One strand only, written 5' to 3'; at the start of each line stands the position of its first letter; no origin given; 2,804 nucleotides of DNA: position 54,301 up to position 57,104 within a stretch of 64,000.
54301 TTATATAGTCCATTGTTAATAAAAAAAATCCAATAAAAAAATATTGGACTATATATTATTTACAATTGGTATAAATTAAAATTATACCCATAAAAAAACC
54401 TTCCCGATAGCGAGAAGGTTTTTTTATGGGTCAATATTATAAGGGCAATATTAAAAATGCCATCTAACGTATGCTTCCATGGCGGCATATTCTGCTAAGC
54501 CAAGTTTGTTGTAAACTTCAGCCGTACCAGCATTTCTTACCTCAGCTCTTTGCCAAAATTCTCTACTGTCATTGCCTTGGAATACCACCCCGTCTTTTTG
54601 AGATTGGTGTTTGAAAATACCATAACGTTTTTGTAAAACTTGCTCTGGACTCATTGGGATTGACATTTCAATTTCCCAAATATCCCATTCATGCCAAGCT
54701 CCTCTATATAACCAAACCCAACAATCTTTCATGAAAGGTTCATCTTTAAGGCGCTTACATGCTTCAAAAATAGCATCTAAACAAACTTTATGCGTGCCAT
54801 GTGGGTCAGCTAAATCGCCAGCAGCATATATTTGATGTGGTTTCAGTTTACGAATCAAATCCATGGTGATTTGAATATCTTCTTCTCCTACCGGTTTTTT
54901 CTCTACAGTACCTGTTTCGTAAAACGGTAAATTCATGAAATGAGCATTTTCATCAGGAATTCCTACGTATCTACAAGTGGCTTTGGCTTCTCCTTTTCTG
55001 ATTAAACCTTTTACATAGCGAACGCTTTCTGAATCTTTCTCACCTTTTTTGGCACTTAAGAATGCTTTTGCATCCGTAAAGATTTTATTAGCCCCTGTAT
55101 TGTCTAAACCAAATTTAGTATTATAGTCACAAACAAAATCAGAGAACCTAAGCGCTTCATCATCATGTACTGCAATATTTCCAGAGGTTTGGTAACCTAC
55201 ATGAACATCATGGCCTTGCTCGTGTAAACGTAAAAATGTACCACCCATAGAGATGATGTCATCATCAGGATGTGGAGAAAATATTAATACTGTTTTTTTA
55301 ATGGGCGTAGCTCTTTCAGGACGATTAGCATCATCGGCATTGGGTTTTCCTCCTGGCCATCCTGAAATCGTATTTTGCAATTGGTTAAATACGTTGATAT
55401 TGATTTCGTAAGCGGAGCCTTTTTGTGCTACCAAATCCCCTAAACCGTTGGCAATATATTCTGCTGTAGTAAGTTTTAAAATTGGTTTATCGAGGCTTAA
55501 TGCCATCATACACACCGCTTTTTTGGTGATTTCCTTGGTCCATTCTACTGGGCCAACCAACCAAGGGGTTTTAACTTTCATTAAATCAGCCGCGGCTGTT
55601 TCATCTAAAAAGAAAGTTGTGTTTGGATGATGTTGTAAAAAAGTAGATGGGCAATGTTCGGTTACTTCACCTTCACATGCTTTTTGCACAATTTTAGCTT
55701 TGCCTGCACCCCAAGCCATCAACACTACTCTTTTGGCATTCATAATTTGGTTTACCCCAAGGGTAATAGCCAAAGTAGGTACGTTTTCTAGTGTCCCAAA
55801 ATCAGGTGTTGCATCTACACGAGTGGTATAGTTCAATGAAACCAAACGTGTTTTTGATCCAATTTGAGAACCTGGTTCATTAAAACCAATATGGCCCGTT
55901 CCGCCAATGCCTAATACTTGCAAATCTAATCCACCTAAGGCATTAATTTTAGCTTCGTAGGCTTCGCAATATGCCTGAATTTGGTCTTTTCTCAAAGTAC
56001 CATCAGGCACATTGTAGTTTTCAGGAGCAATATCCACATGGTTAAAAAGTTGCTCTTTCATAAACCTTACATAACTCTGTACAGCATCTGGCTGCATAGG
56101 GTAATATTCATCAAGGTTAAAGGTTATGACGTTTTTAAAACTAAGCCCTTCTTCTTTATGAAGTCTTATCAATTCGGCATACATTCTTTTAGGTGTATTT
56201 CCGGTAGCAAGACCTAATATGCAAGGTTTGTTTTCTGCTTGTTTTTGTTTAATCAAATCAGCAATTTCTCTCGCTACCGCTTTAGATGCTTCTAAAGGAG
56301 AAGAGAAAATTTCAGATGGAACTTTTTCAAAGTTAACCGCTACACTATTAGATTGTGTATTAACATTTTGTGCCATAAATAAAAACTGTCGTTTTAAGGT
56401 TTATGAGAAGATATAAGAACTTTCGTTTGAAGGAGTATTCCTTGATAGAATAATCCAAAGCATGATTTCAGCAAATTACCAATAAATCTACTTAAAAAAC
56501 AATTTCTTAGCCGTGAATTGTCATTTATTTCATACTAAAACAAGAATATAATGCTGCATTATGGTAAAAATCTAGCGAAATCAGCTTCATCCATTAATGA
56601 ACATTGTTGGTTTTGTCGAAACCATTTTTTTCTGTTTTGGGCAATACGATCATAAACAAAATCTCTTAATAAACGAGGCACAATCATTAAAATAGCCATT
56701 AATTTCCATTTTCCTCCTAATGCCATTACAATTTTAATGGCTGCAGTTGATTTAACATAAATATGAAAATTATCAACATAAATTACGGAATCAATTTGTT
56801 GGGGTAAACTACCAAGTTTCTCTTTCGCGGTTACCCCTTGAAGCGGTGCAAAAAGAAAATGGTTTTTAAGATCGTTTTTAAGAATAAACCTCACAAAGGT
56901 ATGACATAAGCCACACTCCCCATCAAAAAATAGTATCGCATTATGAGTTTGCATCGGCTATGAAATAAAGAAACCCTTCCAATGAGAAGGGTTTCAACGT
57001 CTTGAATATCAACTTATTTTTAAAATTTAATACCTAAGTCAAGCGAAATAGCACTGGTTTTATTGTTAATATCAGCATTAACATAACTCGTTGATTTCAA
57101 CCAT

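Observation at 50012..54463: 4.3-kb accessory island bracketed by 93-bp direct repeats that duplicate the terminator and last 13 nt of the nagB-II gene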

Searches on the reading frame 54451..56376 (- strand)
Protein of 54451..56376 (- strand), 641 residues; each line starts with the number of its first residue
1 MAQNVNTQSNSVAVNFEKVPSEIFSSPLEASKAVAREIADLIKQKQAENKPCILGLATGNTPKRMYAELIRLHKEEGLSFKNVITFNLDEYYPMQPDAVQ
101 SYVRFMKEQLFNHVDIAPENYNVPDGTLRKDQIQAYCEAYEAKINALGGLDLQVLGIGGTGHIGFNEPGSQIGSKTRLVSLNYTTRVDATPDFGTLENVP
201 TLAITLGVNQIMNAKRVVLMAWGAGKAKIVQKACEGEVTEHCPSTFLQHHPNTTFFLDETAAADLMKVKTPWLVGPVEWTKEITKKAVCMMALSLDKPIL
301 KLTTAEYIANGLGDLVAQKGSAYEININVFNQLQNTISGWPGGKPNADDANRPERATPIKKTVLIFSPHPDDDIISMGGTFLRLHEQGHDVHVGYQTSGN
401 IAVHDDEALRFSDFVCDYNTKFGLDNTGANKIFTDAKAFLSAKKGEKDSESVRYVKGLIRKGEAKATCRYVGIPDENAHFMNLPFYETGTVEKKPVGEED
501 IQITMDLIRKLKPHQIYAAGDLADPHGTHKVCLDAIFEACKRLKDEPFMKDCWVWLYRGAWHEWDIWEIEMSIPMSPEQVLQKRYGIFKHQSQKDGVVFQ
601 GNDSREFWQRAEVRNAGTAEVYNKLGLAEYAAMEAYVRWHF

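Call 6: search_protein_families(library=pfam, proteins=[window:54451-56376:-], max_evalue=0.01)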
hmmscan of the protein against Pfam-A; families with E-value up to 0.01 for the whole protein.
window:54451-56376:- (641 aa): 2 families
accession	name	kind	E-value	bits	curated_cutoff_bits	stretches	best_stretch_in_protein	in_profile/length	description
PF01182.26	Glucosamine_iso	-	3.4e-23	83.1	27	1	29-252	5-221/225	Glucosamine-6-phosphate isomerases/6-phosphogluconolactonase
PF02585.22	PIG-L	-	1.1e-17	65.1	28.2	1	364-539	1-128/129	GlcNAc-PI de-N-acetylase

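Call 7: search_protein_families(library=ncbifam, proteins=[window:54451-56376:-], max_evalue=0.01)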
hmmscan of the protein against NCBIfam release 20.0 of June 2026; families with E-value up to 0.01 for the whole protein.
window:54451-56376:- (641 aa): 10 families
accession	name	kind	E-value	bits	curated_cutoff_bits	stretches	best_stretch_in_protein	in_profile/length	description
NF002557.0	PRK02122.1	subfamily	0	1025.9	384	1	3-640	13-651/653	glucosamine-6-phosphate deaminase-like protein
NF001684.0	PRK00443.1-4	subfamily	4.9e-75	252.4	326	1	31-266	9-242/260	glucosamine-6-phosphate deaminase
TIGR00502.1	nagB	equivalog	6.9e-75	251.7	236.9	1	29-270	11-251/259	glucosamine-6-phosphate deaminase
NF001685.0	PRK00443.1-5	equivalog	2.1e-51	174.7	513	1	30-270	12-251/266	glucosamine-6-phosphate deaminase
NF001682.0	PRK00443.1-1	equivalog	7.5e-48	163.2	528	1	29-261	11-230/262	glucosamine-6-phosphate deaminase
NF009022.0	PRK12358.1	equivalog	4.8e-35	121.2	247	1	40-265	18-237/239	glucosamine-6-phosphate deaminase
NF007291.0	PRK09762.1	equivalog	3.1e-31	108.8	271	1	31-258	12-234/236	galactosamine-6-phosphate isomerase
TIGR01198.1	pgl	equivalog_domain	6.1e-20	71.8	124.45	1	24-264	2-233/234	6-phosphogluconolactonase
TIGR04001.1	thiol_BshB1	equivalog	5.8e-06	26.2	182.5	1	362-404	3-45/226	bacillithiol biosynthesis deacetylase BshB1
TIGR04000.1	thiol_BshB2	equivalog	0.00058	19.6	195.25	0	362-399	2-39/217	bacillithiol biosynthesis deacetylase BshB2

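Call 11: find_encoding_contigs(protein=window:54451-56376:-, flank=10000, max_places=10)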
Protein window:54451-56376:- (641 aa): 3 contigs read that carry it; 3 places shown.
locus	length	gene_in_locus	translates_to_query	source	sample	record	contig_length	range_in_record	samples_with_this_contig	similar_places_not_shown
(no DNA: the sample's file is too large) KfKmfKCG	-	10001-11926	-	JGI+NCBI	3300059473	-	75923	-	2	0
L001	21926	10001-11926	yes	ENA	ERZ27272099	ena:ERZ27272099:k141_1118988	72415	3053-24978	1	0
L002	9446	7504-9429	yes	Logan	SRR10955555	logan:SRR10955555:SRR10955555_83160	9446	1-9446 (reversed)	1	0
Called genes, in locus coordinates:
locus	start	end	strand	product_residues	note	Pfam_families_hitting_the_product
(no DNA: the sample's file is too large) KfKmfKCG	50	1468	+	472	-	PF13584:BatD (faint)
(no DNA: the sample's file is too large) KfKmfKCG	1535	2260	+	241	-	-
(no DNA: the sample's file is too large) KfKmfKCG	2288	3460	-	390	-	-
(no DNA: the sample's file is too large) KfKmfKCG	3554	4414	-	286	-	PF02749:QRPTase_N, PF01729:QRPTase_C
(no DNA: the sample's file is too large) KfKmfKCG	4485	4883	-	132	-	PF16022:DUF4783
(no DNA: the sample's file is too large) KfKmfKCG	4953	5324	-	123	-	PF11325:DUF3127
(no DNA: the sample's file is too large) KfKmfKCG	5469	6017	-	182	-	PF04264:YceI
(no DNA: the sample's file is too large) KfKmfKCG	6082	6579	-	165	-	PF00578:AhpC-TSA (weak), PF00085:Thioredoxin (weak)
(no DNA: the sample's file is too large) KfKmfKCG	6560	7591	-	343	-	PF01594:AI-2E_transport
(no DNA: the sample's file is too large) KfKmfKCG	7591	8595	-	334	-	PF25594:GldB_lipo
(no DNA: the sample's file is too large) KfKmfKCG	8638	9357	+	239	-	PF13568:OMP_b-brl_2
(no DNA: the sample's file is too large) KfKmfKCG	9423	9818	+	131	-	PF04134:DCC1-like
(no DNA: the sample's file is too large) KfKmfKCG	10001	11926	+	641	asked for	PF01182:Glucosamine_iso, PF02585:PIG-L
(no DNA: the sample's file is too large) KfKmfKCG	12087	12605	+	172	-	-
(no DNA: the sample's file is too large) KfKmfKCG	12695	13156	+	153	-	PF13358:DDE_3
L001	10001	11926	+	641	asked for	PF01182:Glucosamine_iso, PF02585:PIG-L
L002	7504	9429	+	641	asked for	PF01182:Glucosamine_iso, PF02585:PIG-L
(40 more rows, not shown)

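Call 13: find_related_loci(query=window:54451-56376:-, collection=genome_contigs, flank=8000)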
Query window:54451-56376:- (641 aa) in genome_contigs; peptide patterns used: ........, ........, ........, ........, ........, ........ (x = any residue, [..] = any of these).
270 stretches matched a pattern; 143 encode a relative of the query (tblastn E <= 1e-3); the best 80 are kept; 80 distinct loci.
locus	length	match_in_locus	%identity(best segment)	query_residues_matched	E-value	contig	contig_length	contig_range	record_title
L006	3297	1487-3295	99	1-603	0e+0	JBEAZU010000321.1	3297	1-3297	MAG: Bacteroidota bacterium isolate NASQAN2011_458_B_bin.12 scaffold_89889, whole genome shotgun sequence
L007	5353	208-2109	77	9-641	0e+0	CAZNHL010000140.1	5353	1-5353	MAG TPA_asm: uncultured Bifidobacteriaceae bacterium isolate SRP344714_co2_386 genome assembly, contig: NODE_40094_lengt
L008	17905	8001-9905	72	9-641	0e+0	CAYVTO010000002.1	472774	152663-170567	MAG TPA_asm: uncultured Chitinophagaceae bacterium isolate SRP344714_co2_267 genome assembly, contig: NODE_14_length_472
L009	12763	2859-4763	71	9-641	0e+0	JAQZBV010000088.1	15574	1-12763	MAG: Cytophagaceae bacterium isolate C_No_T20_C_bin.142 scaffold_2839, whole genome shotgun sequence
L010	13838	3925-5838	71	6-641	0e+0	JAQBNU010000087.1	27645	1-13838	MAG: Chitinophagaceae bacterium isolate RYN_301 scaffold_1192082, whole genome shotgun sequence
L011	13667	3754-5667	71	6-641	0e+0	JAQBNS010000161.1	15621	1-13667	MAG: Chitinophagaceae bacterium isolate RYN_299 scaffold_2535204, whole genome shotgun sequence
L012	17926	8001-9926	68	1-641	0e+0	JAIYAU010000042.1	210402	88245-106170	MAG: Cytophagaceae bacterium isolate E1_MAG_00013 pond_E1_MAG_00013_000000000025, whole genome shotgun sequence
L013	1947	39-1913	70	16-639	0e+0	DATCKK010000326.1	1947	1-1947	MAG TPA_asm: Cytophagaceae bacterium isolate SMAG_U7094 k141_450679, whole genome shotgun sequence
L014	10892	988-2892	69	10-641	0e+0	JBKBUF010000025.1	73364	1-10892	MAG: Cytophagaceae bacterium isolate 21I_069.bin.21 NODE_387_length_73364_cov_6.624619, whole genome shotgun sequence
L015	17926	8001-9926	66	1-641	0e+0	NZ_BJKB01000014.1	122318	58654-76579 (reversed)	Gelidibacter japonicus strain Bio7-1 Scaffold14, whole genome shotgun sequence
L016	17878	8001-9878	67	16-640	0e+0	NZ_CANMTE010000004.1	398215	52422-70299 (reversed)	Uncultured Gelidibacter sp. isolate 2B1513.fasta NODE_4, whole genome shotgun sequence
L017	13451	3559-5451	66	13-641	0e+0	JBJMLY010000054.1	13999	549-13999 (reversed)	MAG: Cytophagaceae bacterium isolate H3_16_all_fractions_metab_44_44_0 k255_1059406, whole genome shotgun sequence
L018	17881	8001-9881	67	16-641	0e+0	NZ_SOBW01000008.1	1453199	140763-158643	Gelidibacter sediminis strain DSM 28135 Ga0170425_102, whole genome shotgun sequence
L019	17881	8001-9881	66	16-641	0e+0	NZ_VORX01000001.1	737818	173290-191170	Gelidibacter salicanalis strain IC162 NODE_1_length_737818_cov_169.755, whole genome shotgun sequence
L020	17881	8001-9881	67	16-641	0e+0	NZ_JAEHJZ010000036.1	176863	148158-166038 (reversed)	Gelidibacter salicanalis strain PAMC21136 21136_contig_36, whole genome shotgun sequence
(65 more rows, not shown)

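Call 21: find_related_loci(query=window:54451-56376:-, collection=metagenome_contigs, flank=8000)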
Query window:54451-56376:- (641 aa) in metagenome_contigs; peptide patterns used: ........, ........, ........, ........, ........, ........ (x = any residue, [..] = any of these).
197 stretches matched a pattern; 69 encode a relative of the query (tblastn E <= 1e-3); 69 distinct loci.
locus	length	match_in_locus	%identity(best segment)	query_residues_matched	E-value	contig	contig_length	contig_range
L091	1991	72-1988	91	1-638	0e+0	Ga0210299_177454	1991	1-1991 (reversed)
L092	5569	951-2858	82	7-641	0e+0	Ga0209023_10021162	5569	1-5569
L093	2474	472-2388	77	4-641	0e+0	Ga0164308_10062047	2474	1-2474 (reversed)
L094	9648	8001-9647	90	1-548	0e+0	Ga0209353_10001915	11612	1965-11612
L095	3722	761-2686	73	1-641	0e+0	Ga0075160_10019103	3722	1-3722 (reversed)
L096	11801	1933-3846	71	6-641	0e+0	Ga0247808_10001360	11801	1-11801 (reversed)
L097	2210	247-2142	68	11-641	0e+0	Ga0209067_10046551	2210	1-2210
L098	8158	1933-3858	66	1-641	0e+0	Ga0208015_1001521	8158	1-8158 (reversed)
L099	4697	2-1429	90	167-641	0e+0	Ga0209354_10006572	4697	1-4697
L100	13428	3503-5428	64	1-641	0e+0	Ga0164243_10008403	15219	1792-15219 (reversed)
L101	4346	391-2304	63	5-641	0e+0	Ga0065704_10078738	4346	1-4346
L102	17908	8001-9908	62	7-641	0e+0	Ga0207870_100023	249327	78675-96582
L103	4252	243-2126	63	15-641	0e+0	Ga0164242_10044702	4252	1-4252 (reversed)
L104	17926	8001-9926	63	1-641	0e+0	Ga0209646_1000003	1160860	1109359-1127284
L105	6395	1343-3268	63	1-641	0e+0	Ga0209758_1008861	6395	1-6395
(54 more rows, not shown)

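Call 52: list_cluster_members(proteins=[window:54451-56376:-, window:48752-49732:-, window:50154-50534:-, window:51711-53069:+])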
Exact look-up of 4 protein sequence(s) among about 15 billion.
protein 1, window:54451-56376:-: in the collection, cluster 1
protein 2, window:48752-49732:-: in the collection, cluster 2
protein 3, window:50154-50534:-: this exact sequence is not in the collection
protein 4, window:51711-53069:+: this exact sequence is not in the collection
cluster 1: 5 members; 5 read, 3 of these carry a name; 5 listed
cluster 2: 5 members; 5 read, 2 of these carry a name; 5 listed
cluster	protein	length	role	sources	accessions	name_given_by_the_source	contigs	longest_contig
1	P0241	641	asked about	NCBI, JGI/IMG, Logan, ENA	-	glucosamine-6-phosphate deaminase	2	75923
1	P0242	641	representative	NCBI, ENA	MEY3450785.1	MAG: hypothetical protein RL711_610 [Bacteroidota bacterium]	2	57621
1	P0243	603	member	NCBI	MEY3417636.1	MAG: hypothetical protein RL060_1748, partial [Bacteroidota bacterium]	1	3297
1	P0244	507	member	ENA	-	-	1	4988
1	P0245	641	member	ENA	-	-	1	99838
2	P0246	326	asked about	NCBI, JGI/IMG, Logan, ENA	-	mannose-6-phosphate isomerase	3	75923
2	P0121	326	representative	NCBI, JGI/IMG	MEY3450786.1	MAG: hypothetical protein RL711_611 [Bacteroidota bacterium] | mannose-6-phosphate isomerase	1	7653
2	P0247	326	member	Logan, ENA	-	-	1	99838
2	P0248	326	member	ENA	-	-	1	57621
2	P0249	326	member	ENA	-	-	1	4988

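Call 53: find_encoding_contigs(protein=P0245, flank=10000, max_places=4)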
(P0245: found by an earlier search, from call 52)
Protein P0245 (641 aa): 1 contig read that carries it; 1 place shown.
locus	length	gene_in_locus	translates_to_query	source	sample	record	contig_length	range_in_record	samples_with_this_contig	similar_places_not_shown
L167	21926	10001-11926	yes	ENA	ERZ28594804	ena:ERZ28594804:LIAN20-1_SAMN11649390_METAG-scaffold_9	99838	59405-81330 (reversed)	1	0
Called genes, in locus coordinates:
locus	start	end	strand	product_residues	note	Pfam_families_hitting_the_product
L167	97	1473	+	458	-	PF13584:BatD (faint)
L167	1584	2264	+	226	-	-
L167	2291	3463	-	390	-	-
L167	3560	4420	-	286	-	PF02749:QRPTase_N, PF01729:QRPTase_C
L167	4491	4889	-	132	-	PF16022:DUF4783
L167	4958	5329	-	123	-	PF11325:DUF3127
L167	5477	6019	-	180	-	PF04264:YceI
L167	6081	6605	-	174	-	PF00578:AhpC-TSA (weak), PF00085:Thioredoxin (weak)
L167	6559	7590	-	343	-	PF01594:AI-2E_transport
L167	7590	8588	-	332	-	PF25594:GldB_lipo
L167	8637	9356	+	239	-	PF13568:OMP_b-brl_2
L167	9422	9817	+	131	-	PF04134:DCC1-like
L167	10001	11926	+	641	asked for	PF01182:Glucosamine_iso, PF02585:PIG-L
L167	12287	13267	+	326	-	PF20511:PMI_typeI_cat, PF21621:MPI_cupin_dom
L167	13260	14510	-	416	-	PF04932:Wzy_C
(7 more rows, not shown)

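Call 54: find_encoding_contigs(protein=P0242, flank=10000, max_places=4)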
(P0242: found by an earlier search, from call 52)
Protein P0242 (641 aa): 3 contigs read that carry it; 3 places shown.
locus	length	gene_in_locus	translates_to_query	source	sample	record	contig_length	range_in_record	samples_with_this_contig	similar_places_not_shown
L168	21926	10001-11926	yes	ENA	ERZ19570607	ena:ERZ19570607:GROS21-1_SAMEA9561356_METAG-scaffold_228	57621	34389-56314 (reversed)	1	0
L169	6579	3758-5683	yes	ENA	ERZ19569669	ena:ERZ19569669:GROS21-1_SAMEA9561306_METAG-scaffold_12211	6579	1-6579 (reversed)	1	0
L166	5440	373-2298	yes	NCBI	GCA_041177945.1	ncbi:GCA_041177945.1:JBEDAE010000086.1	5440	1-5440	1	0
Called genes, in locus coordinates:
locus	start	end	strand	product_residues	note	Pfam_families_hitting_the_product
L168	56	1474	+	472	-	PF13584:BatD (weak)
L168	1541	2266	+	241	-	-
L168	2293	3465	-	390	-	-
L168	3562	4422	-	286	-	PF02749:QRPTase_N, PF01729:QRPTase_C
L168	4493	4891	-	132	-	PF16022:DUF4783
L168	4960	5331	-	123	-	PF11325:DUF3127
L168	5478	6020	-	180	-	PF04264:YceI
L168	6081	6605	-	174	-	PF00578:AhpC-TSA (weak), PF00085:Thioredoxin (weak)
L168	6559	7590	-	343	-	PF01594:AI-2E_transport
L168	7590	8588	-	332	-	PF25594:GldB_lipo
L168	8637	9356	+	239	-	PF13568:OMP_b-brl_2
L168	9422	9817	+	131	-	PF04134:DCC1-like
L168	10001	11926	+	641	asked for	PF01182:Glucosamine_iso, PF02585:PIG-L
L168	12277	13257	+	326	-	PF20511:PMI_typeI_cat, PF21621:MPI_cupin_dom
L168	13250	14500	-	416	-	PF04932:Wzy_C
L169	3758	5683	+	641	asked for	PF01182:Glucosamine_iso, PF02585:PIG-L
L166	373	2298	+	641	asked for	PF01182:Glucosamine_iso, PF02585:PIG-L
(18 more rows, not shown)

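Call 55: find_encoding_contigs(protein=P0244, flank=10000, max_places=4)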
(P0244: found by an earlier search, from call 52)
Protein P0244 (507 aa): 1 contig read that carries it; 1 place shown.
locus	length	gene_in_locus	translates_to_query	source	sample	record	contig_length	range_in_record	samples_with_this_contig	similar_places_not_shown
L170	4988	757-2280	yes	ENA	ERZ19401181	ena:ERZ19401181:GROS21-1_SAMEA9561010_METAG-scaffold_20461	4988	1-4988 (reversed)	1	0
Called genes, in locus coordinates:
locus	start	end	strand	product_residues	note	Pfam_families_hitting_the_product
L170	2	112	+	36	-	?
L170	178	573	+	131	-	PF04134:DCC1-like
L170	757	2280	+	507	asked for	PF01182:Glucosamine_iso, PF02585:PIG-L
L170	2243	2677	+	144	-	-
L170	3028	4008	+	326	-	PF20511:PMI_typeI_cat, PF21621:MPI_cupin_dom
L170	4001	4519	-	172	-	PF04932:Wzy_C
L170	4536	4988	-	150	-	?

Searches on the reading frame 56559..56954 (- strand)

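Call 6: search_protein_families(library=pfam, proteins=[window:56559-56954:-], max_evalue=0.01)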
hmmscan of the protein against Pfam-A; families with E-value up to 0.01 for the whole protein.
window:56559-56954:- (131 aa): 1 family
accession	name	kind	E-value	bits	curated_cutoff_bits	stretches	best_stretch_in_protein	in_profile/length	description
PF04134.17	DCC1-like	-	1.5e-28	100.8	27.8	1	8-113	1-112/113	DCC1-like thiol-disulfide oxidoreductase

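Call 7: search_protein_families(library=ncbifam, proteins=[window:56559-56954:-], max_evalue=0.01)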
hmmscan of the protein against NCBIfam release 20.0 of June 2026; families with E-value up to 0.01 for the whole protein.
window:56559-56954:- (131 aa): 0 families
